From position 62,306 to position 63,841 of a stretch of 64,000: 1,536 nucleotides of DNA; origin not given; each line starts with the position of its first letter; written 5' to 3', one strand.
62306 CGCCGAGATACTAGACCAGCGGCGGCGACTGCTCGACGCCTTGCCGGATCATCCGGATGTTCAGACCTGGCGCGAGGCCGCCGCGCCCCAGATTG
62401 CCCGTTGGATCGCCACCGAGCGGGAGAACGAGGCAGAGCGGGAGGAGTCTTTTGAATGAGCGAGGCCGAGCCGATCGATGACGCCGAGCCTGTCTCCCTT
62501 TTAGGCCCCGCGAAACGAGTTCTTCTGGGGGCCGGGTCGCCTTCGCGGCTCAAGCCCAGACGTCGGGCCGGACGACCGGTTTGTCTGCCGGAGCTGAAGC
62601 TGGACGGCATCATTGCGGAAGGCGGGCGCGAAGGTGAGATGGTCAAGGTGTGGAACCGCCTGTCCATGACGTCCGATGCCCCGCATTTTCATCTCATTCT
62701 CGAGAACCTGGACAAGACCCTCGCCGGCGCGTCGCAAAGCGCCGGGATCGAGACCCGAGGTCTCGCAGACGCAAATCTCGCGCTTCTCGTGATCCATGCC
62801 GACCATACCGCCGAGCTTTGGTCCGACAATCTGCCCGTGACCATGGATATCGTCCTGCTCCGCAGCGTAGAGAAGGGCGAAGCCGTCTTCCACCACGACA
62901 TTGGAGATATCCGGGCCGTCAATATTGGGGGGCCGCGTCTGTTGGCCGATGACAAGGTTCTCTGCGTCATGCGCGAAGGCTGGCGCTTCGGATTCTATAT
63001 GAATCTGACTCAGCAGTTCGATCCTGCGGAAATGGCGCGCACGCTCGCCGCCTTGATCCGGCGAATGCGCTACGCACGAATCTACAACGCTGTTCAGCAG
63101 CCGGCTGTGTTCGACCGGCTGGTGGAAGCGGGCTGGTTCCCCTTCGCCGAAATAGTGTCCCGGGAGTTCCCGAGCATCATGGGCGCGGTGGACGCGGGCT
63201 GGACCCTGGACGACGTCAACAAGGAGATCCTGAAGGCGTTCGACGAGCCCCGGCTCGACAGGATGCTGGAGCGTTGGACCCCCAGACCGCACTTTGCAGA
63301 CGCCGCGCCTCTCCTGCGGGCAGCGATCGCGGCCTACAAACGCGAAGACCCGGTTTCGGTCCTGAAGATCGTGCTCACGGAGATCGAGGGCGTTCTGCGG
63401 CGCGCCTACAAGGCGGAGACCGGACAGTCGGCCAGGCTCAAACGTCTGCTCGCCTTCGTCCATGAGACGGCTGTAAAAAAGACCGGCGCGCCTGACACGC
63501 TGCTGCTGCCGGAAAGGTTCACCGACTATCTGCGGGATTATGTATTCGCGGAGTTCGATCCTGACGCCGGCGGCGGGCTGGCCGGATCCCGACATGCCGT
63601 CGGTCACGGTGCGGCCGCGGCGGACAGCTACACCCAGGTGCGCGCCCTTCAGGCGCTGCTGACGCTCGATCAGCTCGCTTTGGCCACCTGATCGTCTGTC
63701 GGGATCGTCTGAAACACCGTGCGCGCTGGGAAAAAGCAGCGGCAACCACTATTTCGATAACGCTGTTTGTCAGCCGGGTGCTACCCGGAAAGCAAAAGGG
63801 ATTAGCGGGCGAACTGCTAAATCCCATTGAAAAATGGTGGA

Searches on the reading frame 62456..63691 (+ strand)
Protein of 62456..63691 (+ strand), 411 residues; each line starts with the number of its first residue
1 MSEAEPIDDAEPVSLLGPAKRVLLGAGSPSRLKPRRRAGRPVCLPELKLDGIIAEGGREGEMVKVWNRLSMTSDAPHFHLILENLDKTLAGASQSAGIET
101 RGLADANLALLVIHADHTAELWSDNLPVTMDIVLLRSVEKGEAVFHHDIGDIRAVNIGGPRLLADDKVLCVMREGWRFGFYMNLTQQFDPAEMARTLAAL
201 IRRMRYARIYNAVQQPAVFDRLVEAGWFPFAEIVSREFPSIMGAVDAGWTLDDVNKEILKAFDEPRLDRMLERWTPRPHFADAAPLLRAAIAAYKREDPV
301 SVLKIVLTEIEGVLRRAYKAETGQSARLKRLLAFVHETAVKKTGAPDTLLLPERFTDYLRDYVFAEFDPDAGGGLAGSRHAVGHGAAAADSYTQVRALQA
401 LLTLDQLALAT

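Call 3: search_protein_families(library=pfam, proteins=[window:62456-63691:+], max_evalue=0.1)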
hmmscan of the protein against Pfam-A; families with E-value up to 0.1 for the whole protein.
window:62456-63691:+ (411 aa): 0 families

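Call 4: search_protein_families(library=padloc, proteins=[window:62456-63691:+], max_evalue=0.1)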
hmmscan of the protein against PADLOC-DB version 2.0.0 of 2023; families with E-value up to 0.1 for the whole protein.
window:62456-63691:+ (411 aa): 0 families

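Call 5: search_protein_families(library=ncbifam, proteins=[window:62456-63691:+], max_evalue=0.1)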
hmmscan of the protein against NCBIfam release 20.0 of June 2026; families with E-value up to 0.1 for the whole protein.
window:62456-63691:+ (411 aa): 0 families

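Call 18: find_homologous_proteins(query=window:62456-63688:+, max_evalue=0.001)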
Query window:62456-63688:+ (411 aa): 602 proteins with E <= 0.001 among 8000 candidates; the best 120 are listed.
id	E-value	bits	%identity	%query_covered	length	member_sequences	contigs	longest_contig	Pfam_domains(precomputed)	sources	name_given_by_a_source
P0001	1.9e-260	882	97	100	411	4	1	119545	-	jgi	jgi:hypothetical protein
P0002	1.7e-142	493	58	92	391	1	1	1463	-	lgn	-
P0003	1.2e-130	454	56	92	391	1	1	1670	-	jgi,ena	-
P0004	1.3e-111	392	50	91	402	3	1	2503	-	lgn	-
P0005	5.8e-111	390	48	91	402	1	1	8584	-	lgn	-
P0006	5.0e-109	383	48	91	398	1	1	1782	-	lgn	-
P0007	9.9e-108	379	47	92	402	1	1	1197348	-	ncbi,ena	-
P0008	2.0e-107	378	48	91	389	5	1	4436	-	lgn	-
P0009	2.0e-106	375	47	91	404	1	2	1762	-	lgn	-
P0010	2.9e-106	374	47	92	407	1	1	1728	-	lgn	-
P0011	4.7e-106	373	48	90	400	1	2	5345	-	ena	-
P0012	6.8e-106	373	47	91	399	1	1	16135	-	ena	-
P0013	1.3e-105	372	46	91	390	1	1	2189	-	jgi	jgi:hypothetical protein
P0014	9.9e-105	369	48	91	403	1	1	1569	-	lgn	-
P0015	1.4e-104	369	47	90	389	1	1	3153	-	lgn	-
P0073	3.1e-101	358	47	91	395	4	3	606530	-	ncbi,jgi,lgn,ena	jgi:hypothetical protein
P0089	1.5e-100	355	44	91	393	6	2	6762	-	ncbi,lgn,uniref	ncbi:hypothetical protein [Marinobacter shengliensis]|uniref:Apea-like HEPN domain-containing protei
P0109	9.3e-100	353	47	91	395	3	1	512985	-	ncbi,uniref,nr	ncbi:hypothetical protein [Stappia sp. TSB10P1A]|uniref:hypothetical protein n=1 Tax=Stappia sp. TSB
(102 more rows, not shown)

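Call 19: find_encoding_contigs(protein=P0001, flank=10000, max_places=3)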
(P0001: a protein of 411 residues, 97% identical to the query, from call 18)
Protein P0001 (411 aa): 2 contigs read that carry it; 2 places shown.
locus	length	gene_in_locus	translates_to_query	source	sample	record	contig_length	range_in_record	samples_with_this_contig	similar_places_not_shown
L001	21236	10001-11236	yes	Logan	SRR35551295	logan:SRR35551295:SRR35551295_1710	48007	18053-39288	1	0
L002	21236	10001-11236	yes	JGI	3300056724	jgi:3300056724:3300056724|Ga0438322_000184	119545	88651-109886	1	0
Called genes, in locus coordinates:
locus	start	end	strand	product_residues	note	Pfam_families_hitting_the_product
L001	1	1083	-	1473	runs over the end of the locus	PF13086:AAA_11 (weak), PF13245:AAA_19, PF13604:AAA_30 (weak), PF13087:AAA_12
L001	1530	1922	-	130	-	PF10387:DUF2442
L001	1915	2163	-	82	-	PF13711:DUF4160 (weak)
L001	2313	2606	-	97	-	PF21716:dnstrm_HI1420, PF01381:HTH_3 (faint)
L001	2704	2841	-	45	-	-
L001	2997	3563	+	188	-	-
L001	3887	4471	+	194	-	PF19570:DUF6088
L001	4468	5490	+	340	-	PF08843:AbiEii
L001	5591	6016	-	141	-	-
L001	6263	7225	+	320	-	-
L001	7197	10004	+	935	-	-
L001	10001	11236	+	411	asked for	-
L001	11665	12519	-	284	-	PF06114:Peptidase_M78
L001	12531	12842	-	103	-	PF13560:HTH_31, PF01381:HTH_3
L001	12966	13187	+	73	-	PF09954:DUF2188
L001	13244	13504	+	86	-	-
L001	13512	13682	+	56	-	-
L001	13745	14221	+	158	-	-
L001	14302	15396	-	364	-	-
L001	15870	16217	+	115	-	-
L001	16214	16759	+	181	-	-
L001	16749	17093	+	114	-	PF00903:Glyoxalase, PF18029:Glyoxalase_6 (weak)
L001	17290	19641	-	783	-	-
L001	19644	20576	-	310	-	-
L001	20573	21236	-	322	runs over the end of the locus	-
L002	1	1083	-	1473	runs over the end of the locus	PF13086:AAA_11 (weak), PF13245:AAA_19, PF13604:AAA_30 (weak), PF13087:AAA_12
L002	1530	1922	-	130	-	PF10387:DUF2442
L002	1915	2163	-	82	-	PF13711:DUF4160 (weak)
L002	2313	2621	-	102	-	PF21716:dnstrm_HI1420, PF01381:HTH_3 (faint)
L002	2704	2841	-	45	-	-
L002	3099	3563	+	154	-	-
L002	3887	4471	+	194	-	PF19570:DUF6088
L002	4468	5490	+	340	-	PF08843:AbiEii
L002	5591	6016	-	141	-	-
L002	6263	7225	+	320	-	-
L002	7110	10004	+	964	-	-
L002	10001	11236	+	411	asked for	-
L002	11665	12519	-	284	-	PF06114:Peptidase_M78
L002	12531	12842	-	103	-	PF13560:HTH_31, PF01381:HTH_3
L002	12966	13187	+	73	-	PF09954:DUF2188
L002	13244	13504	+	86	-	-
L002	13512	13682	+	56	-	-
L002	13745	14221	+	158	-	-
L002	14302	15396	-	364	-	-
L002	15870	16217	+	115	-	-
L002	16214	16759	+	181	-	-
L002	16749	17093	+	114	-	PF00903:Glyoxalase, PF18029:Glyoxalase_6 (weak)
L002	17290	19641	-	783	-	-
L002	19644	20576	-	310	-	-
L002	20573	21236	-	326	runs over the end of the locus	-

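Call 20: find_encoding_contigs(protein=P0007, flank=10000, max_places=3)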
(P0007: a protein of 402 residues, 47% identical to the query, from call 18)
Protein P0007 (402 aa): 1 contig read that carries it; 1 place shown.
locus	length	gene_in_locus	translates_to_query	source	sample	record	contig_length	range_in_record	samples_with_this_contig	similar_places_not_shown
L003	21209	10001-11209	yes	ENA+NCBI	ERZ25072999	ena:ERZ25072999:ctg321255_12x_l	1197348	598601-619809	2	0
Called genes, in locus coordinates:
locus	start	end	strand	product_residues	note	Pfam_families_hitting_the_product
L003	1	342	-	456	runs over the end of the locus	PF00474:SSF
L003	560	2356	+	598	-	-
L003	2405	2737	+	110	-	PF01906:YbjQ_1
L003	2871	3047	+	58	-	-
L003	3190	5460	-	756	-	PF00903:Glyoxalase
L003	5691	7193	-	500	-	PF02366:PMT, PF13231:PMT_2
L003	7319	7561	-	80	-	-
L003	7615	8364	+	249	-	PF00535:Glycos_transf_2, PF13641:Glyco_tranf_2_3 (weak)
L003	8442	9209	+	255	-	PF09335:VTT_dom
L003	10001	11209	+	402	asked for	-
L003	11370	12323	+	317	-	PF14022:DUF4238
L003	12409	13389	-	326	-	-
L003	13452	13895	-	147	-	PF00929:RNase_T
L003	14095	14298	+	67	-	-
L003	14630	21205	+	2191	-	PF03534:SpvB (weak), PF01839:FG-GAP (faint), PF13517:FG-GAP_3 (weak), PF12256:TcdB_toxin_midN, PF05593:RHS_repeat, PF25023:TEN_YD-shell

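Call 21: find_encoding_contigs(protein=P0089, flank=10000, max_places=3)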
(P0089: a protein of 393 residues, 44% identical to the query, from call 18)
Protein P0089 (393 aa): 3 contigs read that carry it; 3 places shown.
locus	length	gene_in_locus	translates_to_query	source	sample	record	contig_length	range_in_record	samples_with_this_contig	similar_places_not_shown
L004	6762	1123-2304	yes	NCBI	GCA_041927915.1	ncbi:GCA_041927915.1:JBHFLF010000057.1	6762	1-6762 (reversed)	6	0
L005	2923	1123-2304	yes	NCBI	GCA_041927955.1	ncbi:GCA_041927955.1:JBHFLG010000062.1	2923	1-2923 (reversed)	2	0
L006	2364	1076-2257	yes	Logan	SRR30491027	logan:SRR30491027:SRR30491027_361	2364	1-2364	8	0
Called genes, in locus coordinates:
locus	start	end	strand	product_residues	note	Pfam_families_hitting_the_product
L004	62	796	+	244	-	PF00078:RVT_1, PF08388:GIIM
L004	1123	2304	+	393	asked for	-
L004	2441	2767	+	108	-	-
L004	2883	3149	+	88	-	-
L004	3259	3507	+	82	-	-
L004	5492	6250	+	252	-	-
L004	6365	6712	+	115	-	PF00881:Nitroreductase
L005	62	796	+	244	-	PF00078:RVT_1, PF08388:GIIM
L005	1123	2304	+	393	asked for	-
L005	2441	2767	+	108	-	-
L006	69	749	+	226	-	PF00078:RVT_1, PF08388:GIIM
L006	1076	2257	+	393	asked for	-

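Call 31: search_protein_families(library=pfam, alignment_id=A2, max_evalue=1)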
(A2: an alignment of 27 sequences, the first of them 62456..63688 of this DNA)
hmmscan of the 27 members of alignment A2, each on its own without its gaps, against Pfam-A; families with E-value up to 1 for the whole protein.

A. member 1, window:62456-63688:+ (411 aa): 0 families

B. families by the number of members that match (of 27 scanned): 12 families
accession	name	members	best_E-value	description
PF02734.22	Dak2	3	0.0048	DAK2 domain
PF19457.4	DUF5994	2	0.041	Family of unknown function (DUF5994)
PF19760.4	DUF6247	2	0.072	Family of unknown function (DUF6247)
PF13997.11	YqjK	1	0.0057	YqjK-like protein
PF18598.6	TetR_C_36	1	0.011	Tetracyclin repressor-like, C-terminal domain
PF18191.6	PnpCD_PnpD_N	1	0.058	Hydroquinone 1,2-dioxygenase large subunit N-terminal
PF13202.12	EF-hand_5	1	0.06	EF hand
PF02807.20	ATP-gua_PtransN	1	0.081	ATP:guanido phosphotransferase, N-terminal domain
PF14760.11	Rnk_N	1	0.16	Rnk N-terminus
PF14407.11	Frankia_peptide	1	0.18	Ribosomally synthesized peptide prototyped by Frankia Franean1_4349.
PF09106.17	SelB-wing_2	1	0.19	Elongation factor SelB, winged helix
PF20429.4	Tab2-like_C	1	0.22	RNA-binding protein Tab2/Atab2, C-terminal domain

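Call 33: search_solved_structures(query=A2, max_evalue=1)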
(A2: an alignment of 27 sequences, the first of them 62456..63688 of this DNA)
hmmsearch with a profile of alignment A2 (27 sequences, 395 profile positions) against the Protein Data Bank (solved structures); distinct sequences matched with E-value up to 1: 0.

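Call 35: find_related_loci(query=A2, collection=metagenome_contigs, flank=10000)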
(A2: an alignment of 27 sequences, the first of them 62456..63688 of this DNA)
Query A2 (411 aa) in metagenome_contigs; peptide patterns used: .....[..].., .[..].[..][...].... (x = any residue, [..] = any of these).
355 stretches matched a pattern; 122 encode a relative of the query (tblastn E <= 1e-3); the best 80 are kept; 80 distinct loci.
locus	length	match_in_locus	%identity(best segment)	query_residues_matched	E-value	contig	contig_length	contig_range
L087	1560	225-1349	56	35-411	5e-148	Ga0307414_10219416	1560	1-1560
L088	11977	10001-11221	47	16-411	4e-116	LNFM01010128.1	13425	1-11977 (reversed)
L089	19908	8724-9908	46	1-411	2e-112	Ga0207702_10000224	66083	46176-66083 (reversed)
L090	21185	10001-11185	46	1-411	2e-112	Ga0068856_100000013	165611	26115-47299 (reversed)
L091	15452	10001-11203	45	14-411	7e-110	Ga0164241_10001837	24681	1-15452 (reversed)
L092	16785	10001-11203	45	14-411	3e-109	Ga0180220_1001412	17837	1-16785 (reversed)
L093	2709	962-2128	46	26-411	7e-111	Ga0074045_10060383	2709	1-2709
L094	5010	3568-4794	45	7-411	3e-107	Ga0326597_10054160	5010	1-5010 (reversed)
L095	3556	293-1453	46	29-411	5e-109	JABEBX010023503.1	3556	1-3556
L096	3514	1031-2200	46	26-411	2e-108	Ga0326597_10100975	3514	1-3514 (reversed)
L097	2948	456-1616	47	29-411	2e-109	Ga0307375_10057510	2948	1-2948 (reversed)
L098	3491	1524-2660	44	36-411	1e-107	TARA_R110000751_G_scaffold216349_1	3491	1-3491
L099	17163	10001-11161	46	29-411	2e-105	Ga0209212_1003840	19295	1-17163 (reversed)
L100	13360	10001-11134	44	36-411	4e-105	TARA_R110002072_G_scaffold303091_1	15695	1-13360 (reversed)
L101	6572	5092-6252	46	29-411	2e-105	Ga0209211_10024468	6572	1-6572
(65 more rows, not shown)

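Call 40: predict_structure(alignment_id=A2)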
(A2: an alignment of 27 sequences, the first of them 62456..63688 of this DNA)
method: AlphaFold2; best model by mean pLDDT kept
length: 411 residues; sequences in the alignment: 27
mean_pLDDT: 86.5   pTM: 0.82
mean pLDDT of the five models: 86.5, 81.9, 78.6, 77.6, 75.0
residues with pLDDT >= 90: 270; 70-90: 103; 50-70: 1; < 50: 37
segments of 3 or more residues with pLDDT < 50: 1-37
pLDDT, mean of each block of 10 residues (from residue 1): 33 37 33 48 92 84 92 93 92 86 86 96 90 90 89 92 95 94 95 95 92 89 87 87 90 93 94 92 96 97 96 96 96 96 89 94 86 83 90 95 95 87
secondary structure, 60 per line:
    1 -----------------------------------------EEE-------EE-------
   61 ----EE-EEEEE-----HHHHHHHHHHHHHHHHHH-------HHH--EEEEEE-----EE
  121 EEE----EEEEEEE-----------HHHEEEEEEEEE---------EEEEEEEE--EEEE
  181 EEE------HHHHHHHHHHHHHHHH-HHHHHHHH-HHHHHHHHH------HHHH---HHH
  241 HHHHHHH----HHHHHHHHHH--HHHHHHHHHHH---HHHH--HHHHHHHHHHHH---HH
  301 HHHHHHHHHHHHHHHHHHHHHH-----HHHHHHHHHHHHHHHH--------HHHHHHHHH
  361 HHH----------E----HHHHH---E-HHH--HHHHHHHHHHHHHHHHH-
elements in order: E42-44 E68-72 H78-95 E108-113 E119-123 E128-134 E149-157 E167-174 E177-183 H190-205 H207-214 H216-224 H231-234 H238-247 H252-261 H264-274 H278-281 H284-295 H299-322 H328-343 H352-363 H379-383 H394-410

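Call 44: fold_search(model_id=the predicted structure, library=pdb)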
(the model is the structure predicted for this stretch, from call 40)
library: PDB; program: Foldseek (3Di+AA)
matches with E <= 10: 210; with E <= 0.001: 0
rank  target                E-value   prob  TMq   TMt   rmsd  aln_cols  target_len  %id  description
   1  7pwd_A                2.5e-01  0.10  0.09  0.07  15.2       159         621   11  Structure of an inhibited GRK2-G-beta and G-gamma complex (released 2021-10-20)
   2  1ufb_A                4.4e-01  0.69  0.18  0.48   7.6       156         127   20  Crystal structure of TT1696 from Thermus thermophilus HB8 (released 2003-11-28)
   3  3k07                  4.8e-01  0.02  0.09  0.04  29.4       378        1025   13  Crystal structure of CusA (released 2010-09-22)
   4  4mk0_A                5.4e-01  0.06  0.09  0.07  15.0       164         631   12  Crystal structure of G protein-coupled receptor kinase 2 in complex with a a rationally designed paroxetine derivative (released 2014-01-22)
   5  9v9n_A                8.5e-01  0.06  0.10  0.06  18.1       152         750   12  Cryo-EM structure of KICSTOR CCC complex (state 5) (released 2025-11-12)
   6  2lnj_MODEL_1_A        9.4e-01  0.06  0.10  0.19  20.7       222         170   10  Solution Structure of Cyanobacterial PsbP (CyanoP) from Synechocystis sp. PCC 6803 (released 2012-06-06)
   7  5mmi_S                1.2e+00  0.02  0.06  0.11  18.9       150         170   11  Structure of the large subunit of the chloroplast ribosome (released 2017-01-11)
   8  1d1j_A                1.3e+00  0.12  0.10  0.22   7.9        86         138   13  CRYSTAL STRUCTURE OF HUMAN PROFILIN II (released 2000-12-22)
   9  7b5p_C                1.3e+00  0.02  0.09  0.05  30.2       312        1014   14  AcrB in cycloalkane amphipol (released 2021-12-08)
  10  8bji_B                1.5e+00  0.11  0.11  0.10  12.0       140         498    8  chimera of ExoY Nucleotidyl Cyclase domain from Vibrio nigripulchritudo fused to a proline-Rich-Domain (PRD) and profi (released 2023-09-20)
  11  7cu9_A                1.5e+00  0.05  0.09  0.15  11.8       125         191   10  Crystal structure of the soluble domain of TiME protein from Mycobacterium smegmatis (released 2021-08-25)
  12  2vk3                  1.5e+00  0.04  0.11  0.22  12.4       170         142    9  Crystal structure of rat profilin 2a (released 2009-02-10)
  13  6y2p_B                1.6e+00  0.05  0.12  0.14  17.8       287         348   11  Escherichia coli RnlA-RnlB Toxin-Antitoxin System. (released 2021-04-14)
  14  4qwo_B                1.7e+00  0.07  0.13  0.27  11.1       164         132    9  1.52 Angstrom Crystal Structure of A42R Profilin-like Protein from Monkeypox Virus Zaire-96-I-16 (released 2014-08-06)
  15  1u0r_D                1.7e+00  0.01  0.08  0.10  18.5       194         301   11  Crystal structure of Mycobacterium tuberculosis NAD kinase (released 2004-08-31)
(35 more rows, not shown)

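Call 45: search_protein_families(library=padloc, proteins=[window:62456-63688:+], max_evalue=10)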
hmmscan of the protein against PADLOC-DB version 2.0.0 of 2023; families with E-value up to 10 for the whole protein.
window:62456-63688:+ (411 aa): 0 families

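Call 48: search_dna_similar(query=window:62456-63688:+, collection=plasmids, mode=protein, max_rows=25)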
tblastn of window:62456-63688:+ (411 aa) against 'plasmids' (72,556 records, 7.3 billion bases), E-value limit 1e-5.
Records with a match: 8; places in all: 9; records where one place covers at least 80% of the query: 7.
Best place of each record, by identity: <60% 8.
By first word of the organism name: Bradyrhizobium 5; Agrobacterium 1; Rhizobium 1; Rubrobacter 1.
By predicted mobility (MOB-suite, as given by PLSDB): non-mobilizable 6; mobilizable 1; conjugative 1.
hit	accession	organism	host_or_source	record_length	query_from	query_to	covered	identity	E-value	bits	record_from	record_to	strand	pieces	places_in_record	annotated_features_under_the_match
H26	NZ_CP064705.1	Bradyrhizobium sp. 155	Acmispon strigosus,cell culture,root ...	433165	1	396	96%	41.0%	1e-76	265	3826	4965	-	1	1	hypothetical protein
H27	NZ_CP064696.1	Bradyrhizobium sp. 184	Acmispon strigosus,cell culture,root ...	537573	1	396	96%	40.7%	4e-76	264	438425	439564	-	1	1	hypothetical protein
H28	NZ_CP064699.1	Bradyrhizobium sp. 183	Acmispon strigosus,cell culture,root ...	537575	1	396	96%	40.7%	4e-76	264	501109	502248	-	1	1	hypothetical protein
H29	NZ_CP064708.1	Bradyrhizobium sp. 131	Acmispon strigosus,cell culture,root ...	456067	1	396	96%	40.7%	5e-76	264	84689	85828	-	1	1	hypothetical protein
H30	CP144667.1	Agrobacterium tumefaciens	Sedum,cell culture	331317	39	396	87%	42.9%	1e-79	274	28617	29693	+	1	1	hypothetical protein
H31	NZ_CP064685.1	Bradyrhizobium sp. CW1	Acmispon strigosus,cell culture,bulk ...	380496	1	389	95%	39.4%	2e-79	274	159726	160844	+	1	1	hypothetical protein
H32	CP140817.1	Rhizobium ruizarguesonis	Trifolium pratense,whole organism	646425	39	312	67%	40.9%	8e-56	205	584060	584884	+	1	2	hypothetical protein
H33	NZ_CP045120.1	Rubrobacter tropicus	single pure culture,marine sediment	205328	33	394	88%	25.3%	2e-13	80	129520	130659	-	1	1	hypothetical protein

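Call 92: search_protein_families(library=phrogs, proteins=[window:62456-63688:+], max_evalue=0.01)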
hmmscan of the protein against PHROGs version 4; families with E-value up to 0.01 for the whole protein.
window:62456-63688:+ (411 aa): 0 families

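Call 93: find_encoding_contigs(protein=P0073, flank=8000, max_places=3)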
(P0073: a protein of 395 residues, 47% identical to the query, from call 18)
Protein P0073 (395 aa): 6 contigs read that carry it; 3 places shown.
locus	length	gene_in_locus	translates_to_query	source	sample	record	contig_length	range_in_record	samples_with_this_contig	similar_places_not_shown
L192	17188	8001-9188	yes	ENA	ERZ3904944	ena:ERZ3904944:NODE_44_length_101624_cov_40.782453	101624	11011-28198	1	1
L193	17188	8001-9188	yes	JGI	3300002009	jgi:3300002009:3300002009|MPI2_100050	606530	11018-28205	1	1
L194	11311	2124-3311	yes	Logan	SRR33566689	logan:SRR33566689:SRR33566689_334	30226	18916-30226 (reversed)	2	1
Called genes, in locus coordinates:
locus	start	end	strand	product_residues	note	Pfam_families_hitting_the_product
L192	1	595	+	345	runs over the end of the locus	PF01548:DEDD_Tnp_IS110, PF02371:Transposase_20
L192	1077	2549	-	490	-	PF08843:AbiEii, PF13280:WYL (weak)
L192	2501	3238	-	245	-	-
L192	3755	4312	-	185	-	-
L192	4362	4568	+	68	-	-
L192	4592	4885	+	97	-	-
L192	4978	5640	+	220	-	PF02586:SRAP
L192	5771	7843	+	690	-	PF00580:UvrD-helicase, PF13245:AAA_19, PF13604:AAA_30 (faint), PF01443:Viral_helicase1 (faint), PF13361:UvrD_C, PF13538:UvrD_C_2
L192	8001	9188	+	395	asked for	-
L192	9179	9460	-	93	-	-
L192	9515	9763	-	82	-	-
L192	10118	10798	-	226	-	PF18728:HEPN_AbiV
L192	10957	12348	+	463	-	-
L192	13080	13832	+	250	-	-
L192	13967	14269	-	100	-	-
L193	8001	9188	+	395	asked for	-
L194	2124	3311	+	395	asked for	-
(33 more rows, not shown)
